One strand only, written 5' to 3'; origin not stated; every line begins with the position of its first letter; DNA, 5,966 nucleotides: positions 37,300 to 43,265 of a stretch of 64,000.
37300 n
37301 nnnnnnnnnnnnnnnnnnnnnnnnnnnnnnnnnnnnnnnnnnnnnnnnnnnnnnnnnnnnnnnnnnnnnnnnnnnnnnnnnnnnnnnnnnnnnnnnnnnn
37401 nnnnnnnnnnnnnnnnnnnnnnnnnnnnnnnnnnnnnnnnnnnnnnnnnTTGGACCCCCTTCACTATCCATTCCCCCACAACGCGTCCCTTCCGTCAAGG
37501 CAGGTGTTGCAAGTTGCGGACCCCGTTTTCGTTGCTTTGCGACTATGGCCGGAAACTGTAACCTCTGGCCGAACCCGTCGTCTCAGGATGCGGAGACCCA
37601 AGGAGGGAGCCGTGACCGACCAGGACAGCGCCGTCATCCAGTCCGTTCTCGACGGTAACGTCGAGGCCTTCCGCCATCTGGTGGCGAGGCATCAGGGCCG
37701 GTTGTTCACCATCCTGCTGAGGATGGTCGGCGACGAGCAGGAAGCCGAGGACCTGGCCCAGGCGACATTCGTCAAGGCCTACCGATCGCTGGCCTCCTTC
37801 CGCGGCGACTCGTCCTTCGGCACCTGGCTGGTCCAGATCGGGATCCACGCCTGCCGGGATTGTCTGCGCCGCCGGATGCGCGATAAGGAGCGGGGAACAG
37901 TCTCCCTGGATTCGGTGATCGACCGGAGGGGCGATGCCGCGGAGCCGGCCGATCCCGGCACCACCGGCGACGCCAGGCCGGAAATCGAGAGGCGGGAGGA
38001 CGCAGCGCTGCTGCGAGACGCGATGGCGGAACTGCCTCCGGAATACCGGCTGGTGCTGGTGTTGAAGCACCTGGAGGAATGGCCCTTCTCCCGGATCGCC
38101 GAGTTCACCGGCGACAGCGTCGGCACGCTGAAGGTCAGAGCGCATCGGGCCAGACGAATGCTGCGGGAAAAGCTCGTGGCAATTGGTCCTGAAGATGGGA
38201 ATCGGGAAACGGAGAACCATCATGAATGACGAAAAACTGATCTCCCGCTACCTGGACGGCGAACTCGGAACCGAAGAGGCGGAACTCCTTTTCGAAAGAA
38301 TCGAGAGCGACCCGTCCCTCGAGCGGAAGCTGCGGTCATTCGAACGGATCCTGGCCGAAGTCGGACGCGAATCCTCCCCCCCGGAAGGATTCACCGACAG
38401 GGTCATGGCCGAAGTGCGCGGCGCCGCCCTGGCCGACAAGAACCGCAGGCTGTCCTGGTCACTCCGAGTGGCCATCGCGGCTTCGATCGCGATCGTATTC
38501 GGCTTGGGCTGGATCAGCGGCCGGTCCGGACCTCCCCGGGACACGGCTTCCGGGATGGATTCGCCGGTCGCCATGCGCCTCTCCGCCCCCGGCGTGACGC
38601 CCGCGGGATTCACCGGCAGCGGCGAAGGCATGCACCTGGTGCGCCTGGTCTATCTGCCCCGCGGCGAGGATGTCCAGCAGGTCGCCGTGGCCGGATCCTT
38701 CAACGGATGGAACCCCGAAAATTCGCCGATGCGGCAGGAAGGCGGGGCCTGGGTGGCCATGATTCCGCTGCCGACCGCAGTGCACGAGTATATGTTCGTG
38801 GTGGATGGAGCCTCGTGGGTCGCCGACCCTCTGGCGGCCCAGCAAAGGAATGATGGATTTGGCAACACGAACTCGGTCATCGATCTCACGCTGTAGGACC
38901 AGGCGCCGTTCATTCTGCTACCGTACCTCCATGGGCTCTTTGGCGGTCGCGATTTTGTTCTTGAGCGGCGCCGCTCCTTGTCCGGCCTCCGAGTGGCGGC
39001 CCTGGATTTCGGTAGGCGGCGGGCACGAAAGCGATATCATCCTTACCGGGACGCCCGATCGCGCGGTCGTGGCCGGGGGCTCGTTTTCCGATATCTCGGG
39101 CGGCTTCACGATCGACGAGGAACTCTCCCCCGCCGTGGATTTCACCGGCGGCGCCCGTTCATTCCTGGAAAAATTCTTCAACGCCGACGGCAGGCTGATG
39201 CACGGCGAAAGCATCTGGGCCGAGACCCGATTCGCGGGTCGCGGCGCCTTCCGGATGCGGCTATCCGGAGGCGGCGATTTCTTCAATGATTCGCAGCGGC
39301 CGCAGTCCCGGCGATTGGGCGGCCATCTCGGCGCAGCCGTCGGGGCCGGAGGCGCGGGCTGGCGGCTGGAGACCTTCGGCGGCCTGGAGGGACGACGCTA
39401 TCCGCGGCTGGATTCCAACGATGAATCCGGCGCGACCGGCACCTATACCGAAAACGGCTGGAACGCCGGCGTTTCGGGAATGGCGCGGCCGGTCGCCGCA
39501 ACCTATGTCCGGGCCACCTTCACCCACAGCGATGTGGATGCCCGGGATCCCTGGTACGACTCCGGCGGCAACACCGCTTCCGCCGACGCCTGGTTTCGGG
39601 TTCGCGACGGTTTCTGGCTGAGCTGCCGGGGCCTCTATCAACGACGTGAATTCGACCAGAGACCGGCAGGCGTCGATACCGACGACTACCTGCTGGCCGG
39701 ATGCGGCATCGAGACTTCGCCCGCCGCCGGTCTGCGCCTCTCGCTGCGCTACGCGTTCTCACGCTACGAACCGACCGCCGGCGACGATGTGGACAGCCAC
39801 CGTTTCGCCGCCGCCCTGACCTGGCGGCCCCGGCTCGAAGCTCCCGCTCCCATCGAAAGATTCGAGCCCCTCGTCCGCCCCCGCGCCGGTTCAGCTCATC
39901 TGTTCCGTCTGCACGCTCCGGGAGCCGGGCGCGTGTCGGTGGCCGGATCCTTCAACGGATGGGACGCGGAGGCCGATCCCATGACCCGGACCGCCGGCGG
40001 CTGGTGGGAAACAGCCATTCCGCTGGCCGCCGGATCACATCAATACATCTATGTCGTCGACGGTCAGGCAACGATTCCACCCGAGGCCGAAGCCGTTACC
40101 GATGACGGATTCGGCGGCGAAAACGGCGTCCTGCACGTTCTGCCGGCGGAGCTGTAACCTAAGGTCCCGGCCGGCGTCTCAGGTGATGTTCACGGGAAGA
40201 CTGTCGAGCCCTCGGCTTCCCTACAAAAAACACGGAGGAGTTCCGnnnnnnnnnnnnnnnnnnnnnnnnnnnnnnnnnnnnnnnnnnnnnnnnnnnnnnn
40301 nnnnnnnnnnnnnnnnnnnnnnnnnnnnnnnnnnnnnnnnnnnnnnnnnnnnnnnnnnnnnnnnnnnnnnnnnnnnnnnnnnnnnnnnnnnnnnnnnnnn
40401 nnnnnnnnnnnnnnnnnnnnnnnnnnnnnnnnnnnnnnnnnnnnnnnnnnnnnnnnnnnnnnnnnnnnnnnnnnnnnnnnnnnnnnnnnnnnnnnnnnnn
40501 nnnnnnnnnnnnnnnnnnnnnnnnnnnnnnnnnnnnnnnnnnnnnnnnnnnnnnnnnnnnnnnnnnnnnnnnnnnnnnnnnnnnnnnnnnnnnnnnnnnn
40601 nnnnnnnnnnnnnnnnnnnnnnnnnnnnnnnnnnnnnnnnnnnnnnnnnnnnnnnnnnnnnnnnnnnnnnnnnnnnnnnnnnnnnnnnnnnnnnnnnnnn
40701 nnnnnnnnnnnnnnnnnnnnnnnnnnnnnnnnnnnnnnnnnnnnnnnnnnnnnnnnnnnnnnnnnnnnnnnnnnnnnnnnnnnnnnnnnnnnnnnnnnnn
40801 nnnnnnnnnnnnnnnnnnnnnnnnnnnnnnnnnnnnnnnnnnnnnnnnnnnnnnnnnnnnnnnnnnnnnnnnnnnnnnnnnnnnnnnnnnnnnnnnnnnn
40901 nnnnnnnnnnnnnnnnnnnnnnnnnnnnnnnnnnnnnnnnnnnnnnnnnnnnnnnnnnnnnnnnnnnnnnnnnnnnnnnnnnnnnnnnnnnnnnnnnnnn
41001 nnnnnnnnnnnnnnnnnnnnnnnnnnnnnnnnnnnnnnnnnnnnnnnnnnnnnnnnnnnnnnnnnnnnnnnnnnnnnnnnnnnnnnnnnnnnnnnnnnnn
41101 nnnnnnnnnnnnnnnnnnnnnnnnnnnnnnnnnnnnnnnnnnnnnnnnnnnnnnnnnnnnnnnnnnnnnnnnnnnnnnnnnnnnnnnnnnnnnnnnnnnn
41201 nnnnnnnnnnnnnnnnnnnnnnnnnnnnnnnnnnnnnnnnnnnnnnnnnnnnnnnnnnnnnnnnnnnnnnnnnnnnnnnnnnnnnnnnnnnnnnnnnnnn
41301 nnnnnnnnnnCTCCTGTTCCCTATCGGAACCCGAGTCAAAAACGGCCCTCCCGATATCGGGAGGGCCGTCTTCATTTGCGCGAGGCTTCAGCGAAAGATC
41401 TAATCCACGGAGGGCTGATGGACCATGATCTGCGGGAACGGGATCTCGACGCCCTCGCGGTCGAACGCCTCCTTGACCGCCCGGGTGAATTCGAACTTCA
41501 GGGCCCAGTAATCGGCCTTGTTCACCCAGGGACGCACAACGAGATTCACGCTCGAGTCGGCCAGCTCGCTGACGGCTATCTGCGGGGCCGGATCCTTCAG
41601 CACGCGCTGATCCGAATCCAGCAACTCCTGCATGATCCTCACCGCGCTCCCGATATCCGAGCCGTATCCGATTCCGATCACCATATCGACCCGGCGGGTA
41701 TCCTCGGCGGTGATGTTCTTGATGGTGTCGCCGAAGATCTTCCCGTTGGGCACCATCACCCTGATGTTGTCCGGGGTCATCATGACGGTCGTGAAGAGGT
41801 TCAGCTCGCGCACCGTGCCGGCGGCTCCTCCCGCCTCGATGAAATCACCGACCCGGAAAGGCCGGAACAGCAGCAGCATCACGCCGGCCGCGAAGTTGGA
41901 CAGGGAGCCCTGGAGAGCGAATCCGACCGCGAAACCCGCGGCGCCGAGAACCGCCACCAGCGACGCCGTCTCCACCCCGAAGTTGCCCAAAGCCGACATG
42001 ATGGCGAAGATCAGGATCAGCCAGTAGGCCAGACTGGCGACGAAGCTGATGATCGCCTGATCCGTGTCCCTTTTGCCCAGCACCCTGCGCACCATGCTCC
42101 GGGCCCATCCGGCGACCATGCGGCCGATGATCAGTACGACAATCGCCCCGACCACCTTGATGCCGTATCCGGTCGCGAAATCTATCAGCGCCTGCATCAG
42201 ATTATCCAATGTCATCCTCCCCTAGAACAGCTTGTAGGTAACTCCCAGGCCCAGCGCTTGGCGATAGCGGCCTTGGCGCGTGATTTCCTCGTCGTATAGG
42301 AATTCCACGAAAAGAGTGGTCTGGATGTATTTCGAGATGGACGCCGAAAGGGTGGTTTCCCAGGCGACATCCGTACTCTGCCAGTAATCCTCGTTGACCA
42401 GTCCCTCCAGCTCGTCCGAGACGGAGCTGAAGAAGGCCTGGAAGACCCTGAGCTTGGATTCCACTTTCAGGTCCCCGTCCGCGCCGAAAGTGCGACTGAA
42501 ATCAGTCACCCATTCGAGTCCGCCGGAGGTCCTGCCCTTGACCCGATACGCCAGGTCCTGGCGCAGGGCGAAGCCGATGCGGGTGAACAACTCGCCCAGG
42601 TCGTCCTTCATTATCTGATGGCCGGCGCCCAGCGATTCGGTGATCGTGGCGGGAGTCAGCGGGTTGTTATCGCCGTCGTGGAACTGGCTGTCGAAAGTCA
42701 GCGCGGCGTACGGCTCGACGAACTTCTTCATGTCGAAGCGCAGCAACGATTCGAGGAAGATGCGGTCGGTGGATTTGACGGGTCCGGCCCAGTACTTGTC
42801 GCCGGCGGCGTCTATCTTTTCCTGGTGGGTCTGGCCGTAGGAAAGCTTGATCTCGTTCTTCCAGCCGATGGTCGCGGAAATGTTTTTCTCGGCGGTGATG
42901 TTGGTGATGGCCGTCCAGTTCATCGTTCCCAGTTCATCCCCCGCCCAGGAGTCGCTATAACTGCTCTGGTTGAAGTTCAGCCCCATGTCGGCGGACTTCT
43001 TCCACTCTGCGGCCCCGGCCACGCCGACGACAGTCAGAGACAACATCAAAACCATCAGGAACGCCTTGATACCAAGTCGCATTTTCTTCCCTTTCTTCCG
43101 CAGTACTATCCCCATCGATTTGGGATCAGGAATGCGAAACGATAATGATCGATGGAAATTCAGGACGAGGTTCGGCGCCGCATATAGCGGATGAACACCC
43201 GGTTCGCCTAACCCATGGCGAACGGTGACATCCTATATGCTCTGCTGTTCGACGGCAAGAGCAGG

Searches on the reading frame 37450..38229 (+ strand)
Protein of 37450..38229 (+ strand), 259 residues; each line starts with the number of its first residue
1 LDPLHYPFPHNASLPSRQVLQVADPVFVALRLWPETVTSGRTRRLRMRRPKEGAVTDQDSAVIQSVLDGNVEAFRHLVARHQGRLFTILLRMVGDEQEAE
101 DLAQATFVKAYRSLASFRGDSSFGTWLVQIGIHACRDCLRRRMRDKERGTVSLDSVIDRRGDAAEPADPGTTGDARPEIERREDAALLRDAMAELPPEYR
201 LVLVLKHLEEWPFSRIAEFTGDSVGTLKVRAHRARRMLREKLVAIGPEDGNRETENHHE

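Call 105: search_protein_families(library=pfam, proteins=[window:37450-38229:+], max_evalue=0.0001)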
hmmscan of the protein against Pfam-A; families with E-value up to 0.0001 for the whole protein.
window:37450-38229:+ (259 aa): 3 families
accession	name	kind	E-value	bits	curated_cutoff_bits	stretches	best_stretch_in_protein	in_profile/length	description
PF04542.20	Sigma70_r2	-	1e-18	67.3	24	1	77-144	1-70/71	Sigma-70 region 2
PF08281.18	Sigma70_r4_2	-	4.4e-13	49.1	25.7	1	187-238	3-54/54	Sigma-70, region 4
PF04545.22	Sigma70_r4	-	6.5e-07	29.2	24.1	1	191-240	1-50/50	Sigma-70, region 4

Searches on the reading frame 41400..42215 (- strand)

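Call 32: search_protein_families(library=pfam, proteins=[window:41400-42215:-], max_evalue=0.0001)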
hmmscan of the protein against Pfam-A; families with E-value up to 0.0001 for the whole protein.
window:41400-42215:- (271 aa): 4 families
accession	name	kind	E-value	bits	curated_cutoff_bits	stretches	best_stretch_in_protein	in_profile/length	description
PF00924.24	MS_channel_2nd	-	7.7e-20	71.2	20.2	1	104-169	2-67/68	Mechanosensitive ion channel, beta-domain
PF21082.3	MS_channel_3rd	-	1.1e-16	61.4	21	1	176-258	1-88/88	Mechanosensitive ion channel MscS, C-terminal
PF05552.17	MS_channel_1st_1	-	2e-10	40.8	22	1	8-53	4-49/50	Mechanosensitive ion channel, conserved TM helix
PF21088.3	MS_channel_1st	-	7.4e-08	32.7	23.1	1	66-102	6-42/42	Mechanosensitive ion channel, transmembrane helices 2/3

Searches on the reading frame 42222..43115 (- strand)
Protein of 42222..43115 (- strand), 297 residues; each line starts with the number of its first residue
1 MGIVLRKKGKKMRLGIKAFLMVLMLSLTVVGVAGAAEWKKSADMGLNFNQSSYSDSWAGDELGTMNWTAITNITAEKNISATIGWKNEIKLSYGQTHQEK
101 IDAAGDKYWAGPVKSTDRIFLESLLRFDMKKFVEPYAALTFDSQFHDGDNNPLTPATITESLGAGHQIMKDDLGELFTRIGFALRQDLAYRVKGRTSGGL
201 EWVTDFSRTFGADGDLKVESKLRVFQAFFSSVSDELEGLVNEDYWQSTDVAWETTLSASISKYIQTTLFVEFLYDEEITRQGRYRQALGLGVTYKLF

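Call 32: search_protein_families(library=pfam, proteins=[window:42222-43115:-], max_evalue=0.0001)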
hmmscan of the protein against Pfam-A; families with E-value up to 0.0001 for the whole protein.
window:42222-43115:- (297 aa): 1 family
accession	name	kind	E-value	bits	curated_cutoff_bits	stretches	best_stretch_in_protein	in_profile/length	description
PF11276.14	DUF3078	-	6.3e-10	39.8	25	1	48-148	1-91/92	Protein of unknown function (DUF3078)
